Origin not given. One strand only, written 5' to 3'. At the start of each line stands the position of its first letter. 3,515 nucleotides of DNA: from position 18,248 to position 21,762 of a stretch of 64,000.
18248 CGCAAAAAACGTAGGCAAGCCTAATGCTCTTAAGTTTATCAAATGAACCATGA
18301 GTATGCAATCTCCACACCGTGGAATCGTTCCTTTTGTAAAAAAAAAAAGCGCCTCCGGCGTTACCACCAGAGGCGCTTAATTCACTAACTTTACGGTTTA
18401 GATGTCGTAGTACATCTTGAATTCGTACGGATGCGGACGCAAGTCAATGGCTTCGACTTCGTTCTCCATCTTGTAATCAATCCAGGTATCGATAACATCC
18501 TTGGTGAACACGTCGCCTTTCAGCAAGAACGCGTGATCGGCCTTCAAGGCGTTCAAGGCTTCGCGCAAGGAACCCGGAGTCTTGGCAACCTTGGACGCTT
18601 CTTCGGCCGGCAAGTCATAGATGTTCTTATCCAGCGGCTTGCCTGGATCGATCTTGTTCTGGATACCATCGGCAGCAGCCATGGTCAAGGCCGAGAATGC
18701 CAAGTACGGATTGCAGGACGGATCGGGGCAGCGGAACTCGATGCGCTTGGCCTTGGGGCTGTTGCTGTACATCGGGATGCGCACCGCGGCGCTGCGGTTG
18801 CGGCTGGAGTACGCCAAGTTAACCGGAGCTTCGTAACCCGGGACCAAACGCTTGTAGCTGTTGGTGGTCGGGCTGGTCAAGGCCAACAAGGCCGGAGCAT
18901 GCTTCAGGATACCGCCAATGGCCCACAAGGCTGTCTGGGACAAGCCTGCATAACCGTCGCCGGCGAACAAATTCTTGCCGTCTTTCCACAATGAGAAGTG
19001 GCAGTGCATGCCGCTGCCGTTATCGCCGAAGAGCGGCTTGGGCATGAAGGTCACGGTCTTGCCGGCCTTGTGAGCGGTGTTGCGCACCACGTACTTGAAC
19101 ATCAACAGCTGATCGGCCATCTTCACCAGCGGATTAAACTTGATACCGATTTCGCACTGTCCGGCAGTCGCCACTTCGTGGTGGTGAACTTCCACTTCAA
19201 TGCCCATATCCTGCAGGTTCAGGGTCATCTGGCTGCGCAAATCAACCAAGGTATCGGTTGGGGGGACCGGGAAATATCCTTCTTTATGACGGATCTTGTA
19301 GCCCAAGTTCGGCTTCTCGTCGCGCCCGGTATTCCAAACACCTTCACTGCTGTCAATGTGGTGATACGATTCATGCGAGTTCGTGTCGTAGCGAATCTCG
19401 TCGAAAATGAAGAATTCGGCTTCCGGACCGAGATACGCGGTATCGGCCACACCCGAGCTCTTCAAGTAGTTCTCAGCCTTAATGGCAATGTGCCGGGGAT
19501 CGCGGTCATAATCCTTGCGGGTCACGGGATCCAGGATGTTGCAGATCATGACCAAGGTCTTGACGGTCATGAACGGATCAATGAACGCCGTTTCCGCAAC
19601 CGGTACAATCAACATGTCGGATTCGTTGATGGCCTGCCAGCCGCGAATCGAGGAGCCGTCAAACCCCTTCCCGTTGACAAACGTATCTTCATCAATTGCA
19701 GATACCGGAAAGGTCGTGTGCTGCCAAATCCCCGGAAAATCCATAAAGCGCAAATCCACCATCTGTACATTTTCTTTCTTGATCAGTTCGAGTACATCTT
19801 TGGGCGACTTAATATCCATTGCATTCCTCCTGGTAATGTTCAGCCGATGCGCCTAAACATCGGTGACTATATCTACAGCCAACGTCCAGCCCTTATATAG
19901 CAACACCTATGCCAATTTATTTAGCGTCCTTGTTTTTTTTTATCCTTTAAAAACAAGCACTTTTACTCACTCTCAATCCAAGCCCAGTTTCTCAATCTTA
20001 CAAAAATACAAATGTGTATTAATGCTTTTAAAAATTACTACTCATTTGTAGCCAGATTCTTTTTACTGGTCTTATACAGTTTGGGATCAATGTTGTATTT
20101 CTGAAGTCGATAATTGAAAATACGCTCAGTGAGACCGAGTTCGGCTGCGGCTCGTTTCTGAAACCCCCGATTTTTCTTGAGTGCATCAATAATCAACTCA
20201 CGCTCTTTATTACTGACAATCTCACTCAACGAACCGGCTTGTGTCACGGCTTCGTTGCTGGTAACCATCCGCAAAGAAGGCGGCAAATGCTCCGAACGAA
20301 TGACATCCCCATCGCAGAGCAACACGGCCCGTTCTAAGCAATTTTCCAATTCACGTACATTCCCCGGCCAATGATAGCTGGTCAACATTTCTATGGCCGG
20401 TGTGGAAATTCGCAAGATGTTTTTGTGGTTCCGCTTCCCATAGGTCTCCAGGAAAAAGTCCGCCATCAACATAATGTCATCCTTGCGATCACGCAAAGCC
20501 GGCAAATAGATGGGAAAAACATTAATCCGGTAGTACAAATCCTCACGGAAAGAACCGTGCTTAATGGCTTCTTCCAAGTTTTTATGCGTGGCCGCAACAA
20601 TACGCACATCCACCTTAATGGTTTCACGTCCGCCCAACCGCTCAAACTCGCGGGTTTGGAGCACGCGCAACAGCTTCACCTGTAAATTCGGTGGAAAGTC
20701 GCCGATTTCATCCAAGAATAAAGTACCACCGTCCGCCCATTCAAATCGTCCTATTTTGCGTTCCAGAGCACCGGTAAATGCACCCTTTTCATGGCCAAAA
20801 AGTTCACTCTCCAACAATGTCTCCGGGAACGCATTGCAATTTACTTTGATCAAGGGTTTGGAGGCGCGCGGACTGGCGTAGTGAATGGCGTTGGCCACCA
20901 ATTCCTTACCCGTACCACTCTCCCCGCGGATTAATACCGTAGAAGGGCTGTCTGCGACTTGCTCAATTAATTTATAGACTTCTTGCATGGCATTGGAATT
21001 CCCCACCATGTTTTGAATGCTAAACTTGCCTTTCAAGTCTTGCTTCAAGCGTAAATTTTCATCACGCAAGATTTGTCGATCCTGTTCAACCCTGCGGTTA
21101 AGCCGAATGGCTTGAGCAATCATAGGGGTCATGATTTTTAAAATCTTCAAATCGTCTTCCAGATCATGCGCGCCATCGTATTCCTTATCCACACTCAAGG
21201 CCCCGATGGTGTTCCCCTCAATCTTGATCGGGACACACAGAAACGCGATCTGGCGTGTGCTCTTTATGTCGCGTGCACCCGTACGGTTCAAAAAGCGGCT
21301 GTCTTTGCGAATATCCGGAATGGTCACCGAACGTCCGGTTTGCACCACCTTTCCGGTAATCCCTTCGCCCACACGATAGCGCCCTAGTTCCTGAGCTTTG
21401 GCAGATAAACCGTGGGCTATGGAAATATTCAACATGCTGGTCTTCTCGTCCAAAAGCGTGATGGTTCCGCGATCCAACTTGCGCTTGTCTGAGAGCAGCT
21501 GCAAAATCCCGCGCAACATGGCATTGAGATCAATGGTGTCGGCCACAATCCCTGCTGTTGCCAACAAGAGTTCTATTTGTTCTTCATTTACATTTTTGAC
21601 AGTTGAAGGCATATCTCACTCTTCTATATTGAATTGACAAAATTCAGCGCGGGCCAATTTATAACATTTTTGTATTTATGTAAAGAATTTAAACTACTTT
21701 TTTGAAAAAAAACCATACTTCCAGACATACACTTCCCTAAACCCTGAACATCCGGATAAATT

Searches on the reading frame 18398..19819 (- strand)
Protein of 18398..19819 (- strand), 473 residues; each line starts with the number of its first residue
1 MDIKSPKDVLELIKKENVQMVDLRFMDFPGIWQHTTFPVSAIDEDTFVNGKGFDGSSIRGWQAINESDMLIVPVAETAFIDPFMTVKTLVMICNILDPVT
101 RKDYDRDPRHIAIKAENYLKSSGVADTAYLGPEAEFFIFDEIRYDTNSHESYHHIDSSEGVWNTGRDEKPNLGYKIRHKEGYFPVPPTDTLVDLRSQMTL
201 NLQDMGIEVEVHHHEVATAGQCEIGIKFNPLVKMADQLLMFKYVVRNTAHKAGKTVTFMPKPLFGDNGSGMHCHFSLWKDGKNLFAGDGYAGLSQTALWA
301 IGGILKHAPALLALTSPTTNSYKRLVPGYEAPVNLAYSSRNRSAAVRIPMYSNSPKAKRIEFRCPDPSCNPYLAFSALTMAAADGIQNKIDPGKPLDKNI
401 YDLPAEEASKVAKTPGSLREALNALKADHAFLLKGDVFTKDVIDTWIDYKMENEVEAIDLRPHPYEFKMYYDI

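Call 67: search_protein_families(library=pfam, proteins=[window:18398-19819:-], max_evalue=0.00001)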
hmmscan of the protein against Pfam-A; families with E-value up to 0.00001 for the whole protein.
window:18398-19819:- (473 aa): 2 families
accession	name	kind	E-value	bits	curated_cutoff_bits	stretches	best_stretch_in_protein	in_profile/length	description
PF00120.29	Gln-synt_C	-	2.9e-136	454.5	24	1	106-470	2-344/344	Glutamine synthetase, catalytic domain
PF03951.24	Gln-synt_N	-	1.3e-31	108.5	33.4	1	17-98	1-82/82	Glutamine synthetase, beta-Grasp domain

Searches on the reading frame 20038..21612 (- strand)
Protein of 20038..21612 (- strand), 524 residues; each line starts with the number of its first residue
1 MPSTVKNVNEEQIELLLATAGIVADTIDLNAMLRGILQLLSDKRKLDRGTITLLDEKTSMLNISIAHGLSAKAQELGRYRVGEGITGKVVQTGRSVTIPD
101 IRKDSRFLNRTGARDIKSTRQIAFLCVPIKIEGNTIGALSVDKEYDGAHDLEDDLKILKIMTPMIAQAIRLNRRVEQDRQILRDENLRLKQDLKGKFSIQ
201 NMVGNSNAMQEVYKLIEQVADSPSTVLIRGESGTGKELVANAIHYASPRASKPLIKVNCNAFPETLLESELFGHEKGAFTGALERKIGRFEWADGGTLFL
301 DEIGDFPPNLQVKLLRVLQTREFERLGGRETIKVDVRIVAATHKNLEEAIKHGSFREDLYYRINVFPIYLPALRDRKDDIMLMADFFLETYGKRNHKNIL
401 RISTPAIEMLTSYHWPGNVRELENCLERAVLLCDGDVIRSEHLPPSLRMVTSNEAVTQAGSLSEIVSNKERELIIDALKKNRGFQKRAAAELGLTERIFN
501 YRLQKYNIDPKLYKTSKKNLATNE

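Call 67: search_protein_families(library=pfam, proteins=[window:20038-21612:-], max_evalue=0.00001)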
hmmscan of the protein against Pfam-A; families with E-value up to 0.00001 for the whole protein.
window:20038-21612:- (524 aa): 7 families
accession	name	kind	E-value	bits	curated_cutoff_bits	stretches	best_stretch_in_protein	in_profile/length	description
PF00158.32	Sigma54_activat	-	3.4e-75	251.8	20.2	1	202-368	1-167/168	Sigma-54 interaction domain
PF25601.1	AAA_lid_14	-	1.7e-27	95.5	27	1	374-455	1-82/87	AAA+ ATPase lid domain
PF14532.12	Sigma54_activ_2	-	3.9e-21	76.2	25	1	203-373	1-138/138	Sigma-54 interaction domain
PF01590.32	GAF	-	5.3e-15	56.6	22.4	1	28-169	1-133/133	GAF domain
PF13185.12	GAF_2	-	4.9e-14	53.1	28.6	1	28-169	3-135/136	GAF domain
PF02954.25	HTH_8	-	2.1e-08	34.2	22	1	470-506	6-42/42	Bacterial regulatory protein, Fis family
PF07728.20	AAA_5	-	7.9e-07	29.6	22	1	226-344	2-123/139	AAA domain (dynein-related subfamily)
